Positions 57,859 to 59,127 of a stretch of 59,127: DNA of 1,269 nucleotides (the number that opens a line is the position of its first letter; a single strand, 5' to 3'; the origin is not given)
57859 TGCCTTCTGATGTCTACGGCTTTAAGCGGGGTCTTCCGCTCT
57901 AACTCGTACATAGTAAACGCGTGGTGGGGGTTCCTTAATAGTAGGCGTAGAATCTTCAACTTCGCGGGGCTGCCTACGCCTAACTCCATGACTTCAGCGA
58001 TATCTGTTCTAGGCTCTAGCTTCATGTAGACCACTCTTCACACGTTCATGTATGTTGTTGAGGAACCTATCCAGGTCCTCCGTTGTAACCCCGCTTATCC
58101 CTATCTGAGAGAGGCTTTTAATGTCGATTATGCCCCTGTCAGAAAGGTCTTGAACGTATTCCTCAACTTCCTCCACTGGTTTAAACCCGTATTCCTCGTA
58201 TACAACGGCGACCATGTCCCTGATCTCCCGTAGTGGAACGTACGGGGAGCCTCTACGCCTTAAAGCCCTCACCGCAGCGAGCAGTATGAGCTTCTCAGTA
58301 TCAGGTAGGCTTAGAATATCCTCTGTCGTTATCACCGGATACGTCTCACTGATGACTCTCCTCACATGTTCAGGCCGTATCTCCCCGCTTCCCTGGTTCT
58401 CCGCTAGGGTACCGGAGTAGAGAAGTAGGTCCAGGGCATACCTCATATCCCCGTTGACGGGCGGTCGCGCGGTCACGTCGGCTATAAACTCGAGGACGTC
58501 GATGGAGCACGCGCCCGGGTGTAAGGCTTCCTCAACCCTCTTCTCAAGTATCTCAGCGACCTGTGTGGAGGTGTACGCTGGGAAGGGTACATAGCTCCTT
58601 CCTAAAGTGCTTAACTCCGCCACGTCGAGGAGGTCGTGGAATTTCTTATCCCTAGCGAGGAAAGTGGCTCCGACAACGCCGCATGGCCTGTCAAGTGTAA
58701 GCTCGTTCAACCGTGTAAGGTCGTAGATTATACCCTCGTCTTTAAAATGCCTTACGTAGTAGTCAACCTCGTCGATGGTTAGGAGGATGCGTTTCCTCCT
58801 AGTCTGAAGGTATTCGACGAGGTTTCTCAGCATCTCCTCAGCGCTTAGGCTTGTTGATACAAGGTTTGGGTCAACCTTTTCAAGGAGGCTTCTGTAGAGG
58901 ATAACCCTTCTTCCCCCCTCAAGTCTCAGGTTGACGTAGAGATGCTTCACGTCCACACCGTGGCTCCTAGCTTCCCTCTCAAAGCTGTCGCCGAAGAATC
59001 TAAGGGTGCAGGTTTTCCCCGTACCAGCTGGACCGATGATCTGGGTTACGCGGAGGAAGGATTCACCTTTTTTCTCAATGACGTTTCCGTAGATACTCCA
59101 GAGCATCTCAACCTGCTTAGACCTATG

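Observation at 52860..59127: Self-contained mutasome-like DNA-damage cassette: Orc1/Cdc6 - wHTH - RadA - dead RadA paralog - proofreading-less PolB2 - Cys4 protein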

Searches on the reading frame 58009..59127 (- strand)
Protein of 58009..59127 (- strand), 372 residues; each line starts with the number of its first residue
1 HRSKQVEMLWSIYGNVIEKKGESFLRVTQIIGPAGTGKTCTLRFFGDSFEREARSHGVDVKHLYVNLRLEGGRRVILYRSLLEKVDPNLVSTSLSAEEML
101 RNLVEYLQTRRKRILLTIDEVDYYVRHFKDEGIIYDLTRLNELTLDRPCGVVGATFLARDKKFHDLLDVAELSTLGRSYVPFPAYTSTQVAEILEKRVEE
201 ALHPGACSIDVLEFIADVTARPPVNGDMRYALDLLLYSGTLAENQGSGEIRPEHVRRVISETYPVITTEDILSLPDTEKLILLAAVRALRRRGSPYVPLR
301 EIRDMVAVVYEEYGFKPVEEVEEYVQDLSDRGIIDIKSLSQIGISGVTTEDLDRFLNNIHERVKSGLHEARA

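Call 3: search_protein_families(library=pfam, proteins=[window:58009-59106:-], max_evalue=0.01)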
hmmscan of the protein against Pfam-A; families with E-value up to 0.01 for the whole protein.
window:58009-59106:- (365 aa): 8 families
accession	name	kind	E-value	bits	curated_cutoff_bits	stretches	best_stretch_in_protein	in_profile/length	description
PF22703.2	Cdc6_lid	-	3.6e-21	75.2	27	1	185-250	2-65/68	Cdc6 AAA+ ATPase-type lid domain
PF13401.12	AAA_22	-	6.3e-12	46.4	27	1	22-135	9-109/130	AAA domain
PF09079.17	Cdc6_C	-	5e-08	33.3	25.1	1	263-333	2-74/96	CDC6, C terminal winged helix domain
PF05621.17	TniB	-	0.00036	20.4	22.4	1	20-117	37-131/189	Bacterial TniB protein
PF13191.12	AAA_16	-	0.00054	20.9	32.6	1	19-115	25-142/167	AAA ATPase domain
PF05729.18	NACHT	-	0.00087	19.6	26.7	1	20-123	2-99/167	NACHT domain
PF01637.24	ATPase_2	-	0.0015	18.8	33.2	1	21-135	23-140/225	ATPase domain predominantly from Archaea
PF25199.1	nSTAND_NTPase5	-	0.0041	17.4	34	0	6-36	29-59/145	Novel STAND NTPase 5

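Call 4: search_protein_families(library=ncbifam, proteins=[window:58009-59106:-], max_evalue=0.01)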
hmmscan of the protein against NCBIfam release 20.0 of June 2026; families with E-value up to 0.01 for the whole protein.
window:58009-59106:- (365 aa): 5 families
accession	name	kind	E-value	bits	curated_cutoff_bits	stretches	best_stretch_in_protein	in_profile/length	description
NF001623.0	PRK00411.1-1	equivalog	6.1e-50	170.2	311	1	4-342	45-383/411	ORC1-type DNA replication protein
TIGR02928.1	TIGR02928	subfamily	3.8e-49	167.5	181.3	1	23-341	45-361/366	orc1/cdc6 family replication initiation protein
NF001625.0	PRK00411.1-3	equivalog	2.1e-33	115.6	501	1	23-339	64-375/415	ORC1-type DNA replication protein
NF001624.0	PRK00411.1-2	subfamily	1.1e-29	103.5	354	1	22-279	56-303/374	ORC1-type DNA replication protein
NF001626.0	PRK00411.1-5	equivalog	8.4e-20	70.9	417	1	23-279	60-308/374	ORC1-type DNA replication protein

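Call 26: search_solved_structures(query=window:58009-59127:-, max_evalue=0.001, show_alignments=1)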
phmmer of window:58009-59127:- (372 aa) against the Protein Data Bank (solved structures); distinct sequences matched with E-value up to 0.001: 7.
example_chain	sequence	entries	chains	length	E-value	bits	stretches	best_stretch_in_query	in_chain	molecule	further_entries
1fnn_A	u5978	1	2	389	3.4e-32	115.1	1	1-349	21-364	CELL DIVISION CONTROL PROTEIN 6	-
2qby_A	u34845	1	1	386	2.8e-31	112.1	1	2-288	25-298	Cell division control protein 6 homolog 1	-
2v1u_A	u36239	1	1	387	1.6e-29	106.3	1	30-339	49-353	CELL DIVISION CONTROL PROTEIN 6 HOMOLOG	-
2qby_B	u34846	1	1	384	1.6e-16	63.6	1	30-286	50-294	Cell division control protein 6 homolog 3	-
1w5s_A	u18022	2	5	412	5.4e-11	45.4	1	7-349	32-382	ORIGIN RECOGNITION COMPLEX SUBUNIT 2 ORC2 | ORC2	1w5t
7jgr_G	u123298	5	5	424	0.00016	24.1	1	2-245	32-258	Cell division control protein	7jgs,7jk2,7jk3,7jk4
4xgc_A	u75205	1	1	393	0.00063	22.1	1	29-294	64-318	Origin recognition complex subunit 1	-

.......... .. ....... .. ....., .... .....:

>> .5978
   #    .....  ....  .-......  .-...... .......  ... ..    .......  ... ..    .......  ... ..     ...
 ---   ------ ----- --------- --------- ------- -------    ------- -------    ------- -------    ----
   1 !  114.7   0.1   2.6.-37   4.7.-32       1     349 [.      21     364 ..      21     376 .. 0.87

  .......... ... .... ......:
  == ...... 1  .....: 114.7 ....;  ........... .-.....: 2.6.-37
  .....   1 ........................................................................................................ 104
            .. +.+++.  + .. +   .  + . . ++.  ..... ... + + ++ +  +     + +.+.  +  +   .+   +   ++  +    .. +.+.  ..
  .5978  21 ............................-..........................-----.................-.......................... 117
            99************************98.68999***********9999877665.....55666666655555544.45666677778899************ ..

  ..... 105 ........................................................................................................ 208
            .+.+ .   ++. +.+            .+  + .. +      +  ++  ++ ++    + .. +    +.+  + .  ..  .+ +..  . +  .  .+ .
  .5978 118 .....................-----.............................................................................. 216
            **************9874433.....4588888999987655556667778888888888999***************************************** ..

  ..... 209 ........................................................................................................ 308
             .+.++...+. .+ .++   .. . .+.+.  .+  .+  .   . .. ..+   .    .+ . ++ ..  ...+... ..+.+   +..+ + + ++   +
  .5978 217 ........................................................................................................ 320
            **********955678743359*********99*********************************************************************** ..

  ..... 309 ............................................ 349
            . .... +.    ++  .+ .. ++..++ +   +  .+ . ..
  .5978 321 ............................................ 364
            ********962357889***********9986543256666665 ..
